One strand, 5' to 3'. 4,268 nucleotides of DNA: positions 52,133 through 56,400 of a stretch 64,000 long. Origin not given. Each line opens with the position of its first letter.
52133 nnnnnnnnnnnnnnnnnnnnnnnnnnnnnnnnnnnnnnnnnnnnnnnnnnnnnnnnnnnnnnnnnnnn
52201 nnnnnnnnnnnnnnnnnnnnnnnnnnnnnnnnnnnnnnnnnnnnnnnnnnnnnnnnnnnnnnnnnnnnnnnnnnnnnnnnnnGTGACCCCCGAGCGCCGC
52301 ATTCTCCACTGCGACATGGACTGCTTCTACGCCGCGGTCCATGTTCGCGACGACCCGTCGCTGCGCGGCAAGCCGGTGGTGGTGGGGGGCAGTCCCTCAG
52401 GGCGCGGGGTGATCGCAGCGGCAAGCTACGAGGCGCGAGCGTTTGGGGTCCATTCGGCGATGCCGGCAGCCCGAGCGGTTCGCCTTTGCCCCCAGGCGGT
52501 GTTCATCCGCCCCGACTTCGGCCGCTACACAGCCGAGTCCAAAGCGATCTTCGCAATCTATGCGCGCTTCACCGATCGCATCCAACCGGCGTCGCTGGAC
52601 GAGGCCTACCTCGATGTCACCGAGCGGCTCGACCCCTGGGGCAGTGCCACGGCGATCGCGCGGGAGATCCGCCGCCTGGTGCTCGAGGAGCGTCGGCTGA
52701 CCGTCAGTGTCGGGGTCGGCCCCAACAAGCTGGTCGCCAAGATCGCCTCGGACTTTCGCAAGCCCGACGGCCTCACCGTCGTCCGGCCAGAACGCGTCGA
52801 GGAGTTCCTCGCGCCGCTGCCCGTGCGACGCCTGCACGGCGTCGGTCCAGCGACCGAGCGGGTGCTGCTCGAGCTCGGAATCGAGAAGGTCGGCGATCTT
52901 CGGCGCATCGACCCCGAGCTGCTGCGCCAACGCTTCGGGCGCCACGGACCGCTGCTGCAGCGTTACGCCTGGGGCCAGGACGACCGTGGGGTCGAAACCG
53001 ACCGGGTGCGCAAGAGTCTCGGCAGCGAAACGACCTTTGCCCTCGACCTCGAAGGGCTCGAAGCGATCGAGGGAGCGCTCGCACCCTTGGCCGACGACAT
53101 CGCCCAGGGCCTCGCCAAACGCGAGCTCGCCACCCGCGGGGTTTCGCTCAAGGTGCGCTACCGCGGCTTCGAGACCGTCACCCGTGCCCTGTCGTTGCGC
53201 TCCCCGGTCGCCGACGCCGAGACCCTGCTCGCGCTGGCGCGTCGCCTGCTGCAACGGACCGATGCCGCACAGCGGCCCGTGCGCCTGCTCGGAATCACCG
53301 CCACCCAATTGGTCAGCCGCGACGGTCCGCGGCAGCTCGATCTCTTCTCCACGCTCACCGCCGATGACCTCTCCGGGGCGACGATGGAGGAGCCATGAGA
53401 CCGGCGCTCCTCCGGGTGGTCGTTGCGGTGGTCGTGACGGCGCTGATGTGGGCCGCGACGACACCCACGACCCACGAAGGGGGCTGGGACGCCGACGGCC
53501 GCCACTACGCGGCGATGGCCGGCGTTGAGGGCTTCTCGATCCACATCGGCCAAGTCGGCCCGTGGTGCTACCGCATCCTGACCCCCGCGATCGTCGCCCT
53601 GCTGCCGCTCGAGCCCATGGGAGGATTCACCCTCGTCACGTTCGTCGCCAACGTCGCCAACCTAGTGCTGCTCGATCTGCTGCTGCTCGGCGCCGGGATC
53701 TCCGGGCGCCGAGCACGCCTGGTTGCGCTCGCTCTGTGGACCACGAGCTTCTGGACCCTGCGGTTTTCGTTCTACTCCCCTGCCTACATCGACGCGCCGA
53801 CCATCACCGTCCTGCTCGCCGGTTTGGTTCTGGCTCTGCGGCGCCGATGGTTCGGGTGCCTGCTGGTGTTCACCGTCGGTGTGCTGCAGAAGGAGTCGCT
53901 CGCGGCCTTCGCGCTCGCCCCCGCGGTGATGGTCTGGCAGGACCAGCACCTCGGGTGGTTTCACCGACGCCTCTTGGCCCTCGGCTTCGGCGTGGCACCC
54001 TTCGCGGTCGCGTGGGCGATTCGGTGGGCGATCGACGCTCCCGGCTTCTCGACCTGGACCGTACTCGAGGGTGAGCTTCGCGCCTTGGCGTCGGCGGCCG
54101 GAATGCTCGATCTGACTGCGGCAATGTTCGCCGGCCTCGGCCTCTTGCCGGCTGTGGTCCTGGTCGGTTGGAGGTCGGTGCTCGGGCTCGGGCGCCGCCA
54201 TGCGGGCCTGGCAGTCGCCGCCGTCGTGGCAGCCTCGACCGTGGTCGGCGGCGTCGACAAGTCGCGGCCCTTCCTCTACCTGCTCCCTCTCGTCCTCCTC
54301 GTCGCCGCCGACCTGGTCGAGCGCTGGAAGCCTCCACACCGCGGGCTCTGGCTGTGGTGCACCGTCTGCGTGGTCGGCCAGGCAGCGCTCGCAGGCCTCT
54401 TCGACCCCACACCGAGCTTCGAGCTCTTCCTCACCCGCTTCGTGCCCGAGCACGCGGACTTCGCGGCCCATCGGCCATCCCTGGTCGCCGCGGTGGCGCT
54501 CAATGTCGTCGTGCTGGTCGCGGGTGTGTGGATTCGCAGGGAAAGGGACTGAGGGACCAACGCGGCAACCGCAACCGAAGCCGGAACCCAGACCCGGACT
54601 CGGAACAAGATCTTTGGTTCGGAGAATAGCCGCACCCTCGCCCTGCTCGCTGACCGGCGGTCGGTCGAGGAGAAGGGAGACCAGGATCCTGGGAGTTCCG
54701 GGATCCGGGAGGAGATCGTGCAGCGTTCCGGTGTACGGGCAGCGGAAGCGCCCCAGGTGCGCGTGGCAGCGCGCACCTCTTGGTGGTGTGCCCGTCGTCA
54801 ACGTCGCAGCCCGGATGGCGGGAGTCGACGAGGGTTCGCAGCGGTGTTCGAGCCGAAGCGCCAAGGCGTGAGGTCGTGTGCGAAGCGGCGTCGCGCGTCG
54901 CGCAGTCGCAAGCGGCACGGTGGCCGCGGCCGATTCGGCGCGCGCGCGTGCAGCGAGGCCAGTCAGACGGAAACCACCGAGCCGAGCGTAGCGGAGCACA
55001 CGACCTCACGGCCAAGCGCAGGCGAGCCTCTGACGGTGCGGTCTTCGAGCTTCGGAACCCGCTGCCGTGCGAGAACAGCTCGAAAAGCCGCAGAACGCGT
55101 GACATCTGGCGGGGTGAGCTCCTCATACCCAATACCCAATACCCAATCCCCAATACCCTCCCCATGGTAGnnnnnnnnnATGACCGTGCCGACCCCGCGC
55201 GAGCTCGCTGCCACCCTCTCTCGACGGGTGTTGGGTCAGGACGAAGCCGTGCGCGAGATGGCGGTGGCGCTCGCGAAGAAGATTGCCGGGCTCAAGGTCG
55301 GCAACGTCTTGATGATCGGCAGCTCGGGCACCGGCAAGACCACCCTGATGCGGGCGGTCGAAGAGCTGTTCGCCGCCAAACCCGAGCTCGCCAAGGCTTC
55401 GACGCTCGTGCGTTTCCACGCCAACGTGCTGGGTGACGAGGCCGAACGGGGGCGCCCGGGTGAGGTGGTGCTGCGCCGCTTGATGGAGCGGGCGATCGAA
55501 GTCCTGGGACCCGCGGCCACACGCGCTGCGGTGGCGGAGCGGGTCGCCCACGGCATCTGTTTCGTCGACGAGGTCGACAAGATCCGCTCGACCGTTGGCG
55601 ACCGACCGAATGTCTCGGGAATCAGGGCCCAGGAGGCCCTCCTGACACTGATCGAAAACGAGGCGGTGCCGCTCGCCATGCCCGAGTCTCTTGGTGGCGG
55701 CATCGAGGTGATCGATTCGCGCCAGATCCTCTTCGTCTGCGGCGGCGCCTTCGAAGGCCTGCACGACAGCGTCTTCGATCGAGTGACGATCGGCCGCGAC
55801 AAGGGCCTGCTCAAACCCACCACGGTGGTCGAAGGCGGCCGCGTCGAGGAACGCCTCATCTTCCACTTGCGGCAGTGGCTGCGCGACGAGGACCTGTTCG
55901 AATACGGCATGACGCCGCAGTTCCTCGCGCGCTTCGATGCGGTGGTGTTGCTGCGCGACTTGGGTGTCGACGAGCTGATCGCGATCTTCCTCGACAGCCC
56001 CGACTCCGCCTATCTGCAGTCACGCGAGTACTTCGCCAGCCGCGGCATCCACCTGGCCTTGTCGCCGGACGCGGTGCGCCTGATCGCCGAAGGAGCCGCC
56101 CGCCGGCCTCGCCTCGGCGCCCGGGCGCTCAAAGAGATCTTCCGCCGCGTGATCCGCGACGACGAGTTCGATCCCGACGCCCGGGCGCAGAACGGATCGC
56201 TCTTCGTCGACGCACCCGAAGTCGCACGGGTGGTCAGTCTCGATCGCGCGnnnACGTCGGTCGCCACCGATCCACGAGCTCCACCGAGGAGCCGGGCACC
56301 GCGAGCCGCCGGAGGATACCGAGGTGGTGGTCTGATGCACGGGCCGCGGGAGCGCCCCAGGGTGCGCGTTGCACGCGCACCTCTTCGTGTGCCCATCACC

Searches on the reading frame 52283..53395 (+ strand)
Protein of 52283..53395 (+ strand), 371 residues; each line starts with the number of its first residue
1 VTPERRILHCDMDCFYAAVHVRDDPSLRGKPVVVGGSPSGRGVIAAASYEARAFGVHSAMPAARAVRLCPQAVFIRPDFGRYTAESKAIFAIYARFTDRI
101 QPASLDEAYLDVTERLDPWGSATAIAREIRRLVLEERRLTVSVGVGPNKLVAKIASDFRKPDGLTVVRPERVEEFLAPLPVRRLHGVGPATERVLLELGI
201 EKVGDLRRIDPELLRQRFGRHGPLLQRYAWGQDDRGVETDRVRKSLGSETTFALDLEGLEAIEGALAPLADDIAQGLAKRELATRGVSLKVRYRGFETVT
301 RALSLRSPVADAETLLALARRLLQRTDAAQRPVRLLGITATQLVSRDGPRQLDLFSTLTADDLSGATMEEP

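Call 74: search_protein_families(library=pfam, proteins=[window:52283-53395:+], max_evalue=0.01)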
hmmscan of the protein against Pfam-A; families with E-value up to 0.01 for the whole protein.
window:52283-53395:+ (371 aa): 5 families
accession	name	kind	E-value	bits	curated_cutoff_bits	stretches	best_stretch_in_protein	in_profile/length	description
PF00817.25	IMS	-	2.6e-50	170.6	23.2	1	10-157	1-148/148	impB/mucB/samB family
PF11799.13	IMS_C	-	5e-26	91.7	20.7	1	243-354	1-109/109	impB/mucB/samB family C-terminal domain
PF11798.14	IMS_HHH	-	5.7e-08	33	24.4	1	169-200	1-32/32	IMS family HHH motif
PF21999.2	IMS_HHH_1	-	0.00097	20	27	1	184-233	3-53/53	DNA polymerase-iota, thumb domain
PF14520.12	HHH_5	-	0.0032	18.4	27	0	183-216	6-39/57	Helix-hairpin-helix domain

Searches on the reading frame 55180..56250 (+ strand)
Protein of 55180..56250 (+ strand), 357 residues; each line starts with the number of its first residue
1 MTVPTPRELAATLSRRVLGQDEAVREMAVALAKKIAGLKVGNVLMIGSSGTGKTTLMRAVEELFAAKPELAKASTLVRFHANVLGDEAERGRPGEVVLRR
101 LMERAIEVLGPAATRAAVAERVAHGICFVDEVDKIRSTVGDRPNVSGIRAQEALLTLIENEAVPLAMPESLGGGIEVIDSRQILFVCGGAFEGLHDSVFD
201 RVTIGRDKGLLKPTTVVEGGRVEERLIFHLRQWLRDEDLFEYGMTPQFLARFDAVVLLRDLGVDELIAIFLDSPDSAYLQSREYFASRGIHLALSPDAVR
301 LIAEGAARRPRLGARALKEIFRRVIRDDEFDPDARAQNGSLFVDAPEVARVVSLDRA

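Call 74: search_protein_families(library=pfam, proteins=[window:55180-56250:+], max_evalue=0.01)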
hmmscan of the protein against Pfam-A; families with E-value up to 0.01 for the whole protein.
window:55180-56250:+ (357 aa): 13 families
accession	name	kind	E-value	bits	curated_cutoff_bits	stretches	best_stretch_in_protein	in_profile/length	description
PF07724.20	AAA_2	-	4.8e-10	40.1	27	1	39-254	2-165/166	AAA domain (Cdc48 subfamily)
PF00004.35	AAA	-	6.3e-08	33.6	21.2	1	43-163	1-97/131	ATPase family associated with various cellular activities (AAA)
PF01078.27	Mg_chelatase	-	7.7e-05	22.6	20.3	1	16-137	4-120/207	Magnesium chelatase, subunit ChlI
PF07728.20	AAA_5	-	0.00013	22.4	22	1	42-139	1-82/139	AAA domain (dynein-related subfamily)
PF00493.29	MCM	-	0.00013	21.6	23.3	0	41-86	58-104/224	MCM P-loop domain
PF13191.12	AAA_16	-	0.00014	22.8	32.6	1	17-66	2-50/167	AAA ATPase domain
PF10431.15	ClpB_D2-small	-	0.00017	22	21.9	1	283-327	19-62/81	C-terminal, D2-small domain, of ClpB protein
PF05673.19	DUF815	-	0.00033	20.3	23.8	1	15-66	28-79/249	Protein of unknown function (DUF815)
PF13555.12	AAA_29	-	0.00053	20.1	27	1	41-68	23-50/61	P-loop containing region of AAA domain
PF13401.12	AAA_22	-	0.0015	19.3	27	1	42-136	7-97/130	AAA domain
PF13521.12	AAA_28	-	0.0017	19.1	27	1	43-130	2-80/164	AAA domain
PF13604.12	AAA_30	-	0.0029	17.8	27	1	34-68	12-46/191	AAA domain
PF00158.32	Sigma54_activat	-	0.0073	16.4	20.2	0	19-63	3-45/168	Sigma-54 interaction domain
